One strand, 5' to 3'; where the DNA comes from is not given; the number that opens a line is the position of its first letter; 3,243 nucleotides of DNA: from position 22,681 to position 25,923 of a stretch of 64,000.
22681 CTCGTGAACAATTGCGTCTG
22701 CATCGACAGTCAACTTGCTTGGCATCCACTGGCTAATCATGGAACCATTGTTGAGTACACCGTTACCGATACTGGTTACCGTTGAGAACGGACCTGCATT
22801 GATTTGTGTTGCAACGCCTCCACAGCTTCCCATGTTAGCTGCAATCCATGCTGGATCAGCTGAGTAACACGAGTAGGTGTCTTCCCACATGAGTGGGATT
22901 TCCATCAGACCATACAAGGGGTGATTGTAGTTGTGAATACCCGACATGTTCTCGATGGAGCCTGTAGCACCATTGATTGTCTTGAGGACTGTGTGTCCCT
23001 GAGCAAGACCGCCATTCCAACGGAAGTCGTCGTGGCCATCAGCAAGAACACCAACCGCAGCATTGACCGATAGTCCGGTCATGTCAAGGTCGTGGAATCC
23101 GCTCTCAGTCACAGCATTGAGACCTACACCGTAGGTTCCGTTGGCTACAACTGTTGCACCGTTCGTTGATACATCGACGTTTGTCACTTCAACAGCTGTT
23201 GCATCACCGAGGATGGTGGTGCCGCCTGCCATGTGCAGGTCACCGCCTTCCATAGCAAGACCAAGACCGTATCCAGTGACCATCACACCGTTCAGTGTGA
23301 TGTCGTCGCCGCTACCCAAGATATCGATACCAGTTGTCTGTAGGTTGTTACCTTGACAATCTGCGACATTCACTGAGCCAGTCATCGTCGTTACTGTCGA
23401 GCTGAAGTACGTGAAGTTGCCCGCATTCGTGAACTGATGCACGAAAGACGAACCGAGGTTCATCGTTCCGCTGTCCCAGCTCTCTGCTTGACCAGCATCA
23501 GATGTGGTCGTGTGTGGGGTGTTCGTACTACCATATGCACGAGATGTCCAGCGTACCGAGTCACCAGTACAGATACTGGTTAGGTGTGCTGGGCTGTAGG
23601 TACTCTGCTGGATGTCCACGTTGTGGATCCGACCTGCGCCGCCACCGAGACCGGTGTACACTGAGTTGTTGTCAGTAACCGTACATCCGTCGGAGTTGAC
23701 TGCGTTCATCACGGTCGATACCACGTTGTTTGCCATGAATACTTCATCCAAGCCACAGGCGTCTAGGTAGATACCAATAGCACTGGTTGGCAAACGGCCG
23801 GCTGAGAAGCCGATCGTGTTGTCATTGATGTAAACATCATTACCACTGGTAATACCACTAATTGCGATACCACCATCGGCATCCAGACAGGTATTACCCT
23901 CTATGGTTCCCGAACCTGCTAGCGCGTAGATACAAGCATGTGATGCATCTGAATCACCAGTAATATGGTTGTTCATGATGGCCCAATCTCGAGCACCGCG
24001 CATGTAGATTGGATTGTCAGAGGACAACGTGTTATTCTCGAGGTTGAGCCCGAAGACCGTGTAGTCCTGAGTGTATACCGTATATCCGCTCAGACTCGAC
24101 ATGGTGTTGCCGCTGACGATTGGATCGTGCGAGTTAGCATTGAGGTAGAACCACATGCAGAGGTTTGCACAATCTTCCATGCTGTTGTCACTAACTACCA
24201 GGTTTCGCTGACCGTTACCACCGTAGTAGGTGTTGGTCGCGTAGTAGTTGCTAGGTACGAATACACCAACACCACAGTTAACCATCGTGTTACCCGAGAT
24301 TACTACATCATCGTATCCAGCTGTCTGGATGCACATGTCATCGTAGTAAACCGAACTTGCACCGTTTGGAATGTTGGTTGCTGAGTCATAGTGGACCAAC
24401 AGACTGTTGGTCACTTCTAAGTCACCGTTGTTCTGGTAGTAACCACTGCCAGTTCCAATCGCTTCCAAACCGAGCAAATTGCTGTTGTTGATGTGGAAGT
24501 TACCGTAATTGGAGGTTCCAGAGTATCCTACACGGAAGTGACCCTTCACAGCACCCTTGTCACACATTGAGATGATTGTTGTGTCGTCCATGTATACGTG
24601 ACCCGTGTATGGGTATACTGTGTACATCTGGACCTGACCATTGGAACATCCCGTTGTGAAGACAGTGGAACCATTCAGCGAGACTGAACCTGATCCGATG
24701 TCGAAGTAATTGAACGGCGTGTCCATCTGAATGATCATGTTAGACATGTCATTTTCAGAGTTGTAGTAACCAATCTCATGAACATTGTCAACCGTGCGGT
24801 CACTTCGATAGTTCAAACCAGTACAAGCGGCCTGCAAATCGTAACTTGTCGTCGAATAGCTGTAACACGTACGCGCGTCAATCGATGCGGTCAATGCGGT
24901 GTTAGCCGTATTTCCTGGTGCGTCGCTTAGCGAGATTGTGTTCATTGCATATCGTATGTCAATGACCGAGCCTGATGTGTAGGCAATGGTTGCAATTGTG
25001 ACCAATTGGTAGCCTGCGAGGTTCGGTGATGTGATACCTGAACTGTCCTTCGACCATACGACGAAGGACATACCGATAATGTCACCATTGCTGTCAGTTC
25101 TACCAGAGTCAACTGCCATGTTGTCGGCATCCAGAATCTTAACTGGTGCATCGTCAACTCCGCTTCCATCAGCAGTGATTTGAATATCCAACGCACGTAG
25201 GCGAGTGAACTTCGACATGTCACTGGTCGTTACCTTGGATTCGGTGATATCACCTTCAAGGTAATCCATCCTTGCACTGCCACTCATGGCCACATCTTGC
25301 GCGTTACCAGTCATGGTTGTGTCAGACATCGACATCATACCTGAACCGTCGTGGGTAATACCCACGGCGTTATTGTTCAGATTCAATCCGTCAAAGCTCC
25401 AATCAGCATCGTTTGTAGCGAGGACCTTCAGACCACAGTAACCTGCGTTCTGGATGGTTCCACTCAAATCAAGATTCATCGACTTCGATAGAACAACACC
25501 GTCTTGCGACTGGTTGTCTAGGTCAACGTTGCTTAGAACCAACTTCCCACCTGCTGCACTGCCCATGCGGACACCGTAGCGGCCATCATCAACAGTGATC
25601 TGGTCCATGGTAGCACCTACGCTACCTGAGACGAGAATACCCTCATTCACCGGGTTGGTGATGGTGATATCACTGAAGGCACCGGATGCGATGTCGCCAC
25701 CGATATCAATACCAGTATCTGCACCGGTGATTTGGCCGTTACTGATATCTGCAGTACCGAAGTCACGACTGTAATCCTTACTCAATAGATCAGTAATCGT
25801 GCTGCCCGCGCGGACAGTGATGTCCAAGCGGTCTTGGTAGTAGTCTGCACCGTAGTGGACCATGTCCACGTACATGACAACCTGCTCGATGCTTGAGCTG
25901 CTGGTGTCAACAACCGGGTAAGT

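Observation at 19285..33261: Giant 4600-aa beta-helix/cadherin-like secreted protein (halomucin-like scale)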

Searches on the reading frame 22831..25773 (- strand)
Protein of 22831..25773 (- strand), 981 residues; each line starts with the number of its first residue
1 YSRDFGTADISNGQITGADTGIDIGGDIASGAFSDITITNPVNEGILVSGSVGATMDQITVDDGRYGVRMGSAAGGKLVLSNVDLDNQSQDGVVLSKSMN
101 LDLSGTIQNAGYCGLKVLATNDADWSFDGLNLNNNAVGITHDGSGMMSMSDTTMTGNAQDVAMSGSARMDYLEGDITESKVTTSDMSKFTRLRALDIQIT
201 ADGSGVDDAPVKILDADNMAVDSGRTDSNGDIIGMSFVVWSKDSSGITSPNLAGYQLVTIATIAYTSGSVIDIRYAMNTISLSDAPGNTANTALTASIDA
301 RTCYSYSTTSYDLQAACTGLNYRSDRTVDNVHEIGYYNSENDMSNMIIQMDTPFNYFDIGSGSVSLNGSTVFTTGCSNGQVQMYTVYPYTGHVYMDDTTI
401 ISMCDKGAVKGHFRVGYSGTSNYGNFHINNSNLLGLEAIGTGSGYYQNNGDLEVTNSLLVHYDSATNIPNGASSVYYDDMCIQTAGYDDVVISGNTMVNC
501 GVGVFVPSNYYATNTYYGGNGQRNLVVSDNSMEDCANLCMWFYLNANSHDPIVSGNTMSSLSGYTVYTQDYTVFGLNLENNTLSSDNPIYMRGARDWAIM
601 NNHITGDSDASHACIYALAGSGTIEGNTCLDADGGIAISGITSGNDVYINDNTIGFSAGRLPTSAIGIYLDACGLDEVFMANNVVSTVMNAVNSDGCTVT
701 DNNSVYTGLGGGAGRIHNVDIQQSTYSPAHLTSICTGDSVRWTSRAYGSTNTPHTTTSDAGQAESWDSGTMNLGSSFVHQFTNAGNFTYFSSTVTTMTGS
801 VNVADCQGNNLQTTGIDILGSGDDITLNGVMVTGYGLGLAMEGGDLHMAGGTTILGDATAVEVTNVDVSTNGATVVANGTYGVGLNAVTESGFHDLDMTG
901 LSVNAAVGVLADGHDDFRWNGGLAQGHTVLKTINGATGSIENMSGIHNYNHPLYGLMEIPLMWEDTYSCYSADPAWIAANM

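Call 54: search_solved_structures(query=A3, max_evalue=1, show_alignments=2)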
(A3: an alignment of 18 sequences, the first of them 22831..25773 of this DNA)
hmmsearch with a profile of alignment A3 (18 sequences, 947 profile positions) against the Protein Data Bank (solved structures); distinct sequences matched with E-value up to 1: 67 (the best 60 are shown).
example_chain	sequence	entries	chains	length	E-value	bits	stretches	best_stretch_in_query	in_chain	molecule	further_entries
1sf3_A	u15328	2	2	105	4.2e-12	47.9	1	709-806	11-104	Amicyanin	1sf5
2gb2_A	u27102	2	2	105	7.5e-12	47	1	709-806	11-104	Amicyanin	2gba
1sfd_A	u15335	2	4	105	8.4e-12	46.9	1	709-806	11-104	Amicyanin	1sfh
1mda_A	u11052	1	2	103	1.2e-11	46.4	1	709-806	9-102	AMICYANIN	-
1aac_A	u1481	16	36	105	1.2e-11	46.4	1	709-806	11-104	AMICYANIN | PROTEIN (AMICYANIN)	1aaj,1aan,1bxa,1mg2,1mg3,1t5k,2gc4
2qdv_A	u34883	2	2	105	1.3e-11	46.3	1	709-806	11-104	Amicyanin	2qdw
3ply_A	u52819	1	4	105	2.5e-11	45.3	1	709-806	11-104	Amicyanin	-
5fc9_A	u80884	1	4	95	7e-11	43.8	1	726-807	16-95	Blue (Type 1) copper domain protein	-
3ie9_A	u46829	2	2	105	7.4e-11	43.8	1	709-806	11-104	Amicyanin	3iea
9cck_A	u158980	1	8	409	8e-11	43.6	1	727-806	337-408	Copper-containing nitrite reductase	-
2idq_A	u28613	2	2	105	2.2e-10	42.2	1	709-806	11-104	Amicyanin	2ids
2idt_A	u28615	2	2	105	2.9e-10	41.8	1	709-806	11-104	Amicyanin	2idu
4p5r_A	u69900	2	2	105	3.2e-10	41.6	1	709-806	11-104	Amicyanin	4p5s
3rym_A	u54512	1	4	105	3.3e-10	41.6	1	709-806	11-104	Amicyanin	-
1m9w_A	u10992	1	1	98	1.2e-09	39.7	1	722-806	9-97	plastocyanin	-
7o79_A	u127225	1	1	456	0.0078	17.2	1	548-668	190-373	Poly(Beta-D-mannuronate) lyase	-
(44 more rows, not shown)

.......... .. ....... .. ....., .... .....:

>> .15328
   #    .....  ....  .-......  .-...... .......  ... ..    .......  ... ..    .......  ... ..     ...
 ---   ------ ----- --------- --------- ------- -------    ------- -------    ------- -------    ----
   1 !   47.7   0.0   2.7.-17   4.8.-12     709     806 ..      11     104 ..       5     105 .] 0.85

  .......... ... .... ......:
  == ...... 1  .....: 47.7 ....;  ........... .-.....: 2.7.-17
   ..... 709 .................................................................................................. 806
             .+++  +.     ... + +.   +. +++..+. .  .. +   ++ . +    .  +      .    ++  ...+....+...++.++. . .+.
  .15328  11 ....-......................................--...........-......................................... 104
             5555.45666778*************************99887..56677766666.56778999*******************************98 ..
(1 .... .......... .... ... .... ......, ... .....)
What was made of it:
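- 23671..24360 (-): PbH1/NosD-like beta-helix block 3, aa ~2911-3140 (repeated 'I.GNT/NN.I' units). Weak profile hit to the beta-helix lyase 7o79, E=0.008 (call 54).
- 23341..23628 (-): Cupredoxin (plastocyanin/amicyanin-like) domain, aa ~3155-3250, degenerate in this copy. Ortholog profile against PDB: amicyanin at E=4e-12 (call 54).
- There is a weak profile hit to a mannuronate lyase (call 54).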

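Call 55: find_homologous_proteins(query=A3, max_evalue=0.001)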
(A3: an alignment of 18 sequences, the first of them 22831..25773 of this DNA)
Query A3 (18 sequences) (981 aa, profile of the alignment): 1 proteins with E <= 0.001 among 8000 candidates.
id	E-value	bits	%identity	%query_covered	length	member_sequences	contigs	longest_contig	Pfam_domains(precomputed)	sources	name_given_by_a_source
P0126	4.1e-7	46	33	5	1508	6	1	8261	PF00127.27,PF13473.13,PF01835.26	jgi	-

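Call 57: search_protein_families(library=pfam, alignment_id=A3, max_evalue=0.01)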
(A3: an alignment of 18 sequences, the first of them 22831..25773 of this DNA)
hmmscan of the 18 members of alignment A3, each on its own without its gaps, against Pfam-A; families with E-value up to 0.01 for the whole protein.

A. member 1, window:22831-25773:- (981 aa): 0 families

B. families by the number of members that match (of 18 scanned): 4 families
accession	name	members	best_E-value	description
PF00127.26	Copper-bind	9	1.1e-11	Copper binding proteins, plastocyanin/azurin family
PF05048.19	NosD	3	9.6e-09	Periplasmic copper-binding protein (NosD)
PF11974.14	bMG3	3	0.00085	Bacterial alpha-2-macroglobulin MG3 domain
PF13473.12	Cupredoxin_1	2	2.3e-05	Cupredoxin-like domain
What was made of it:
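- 23671..24360 (-): Pfam NosD in 3 of 18 orthologs at 1e-8 (call 57).
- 23341..23628 (-): Pfam Copper-bind in 9 of 18 orthologs (call 57).
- On Right-handed parallel beta-helix (PbH1 / CASH / NosD-like): Orthologs: NosD in 3 of 18 at 1e-8 (call 57).
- On Type 1 copper cupredoxin: Pfam Copper-bind in 9 of 18 orthologs (calls 54, 57).
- Checked: Three of 18 orthologs hit Pfam NosD at 1e-8 (call 57).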
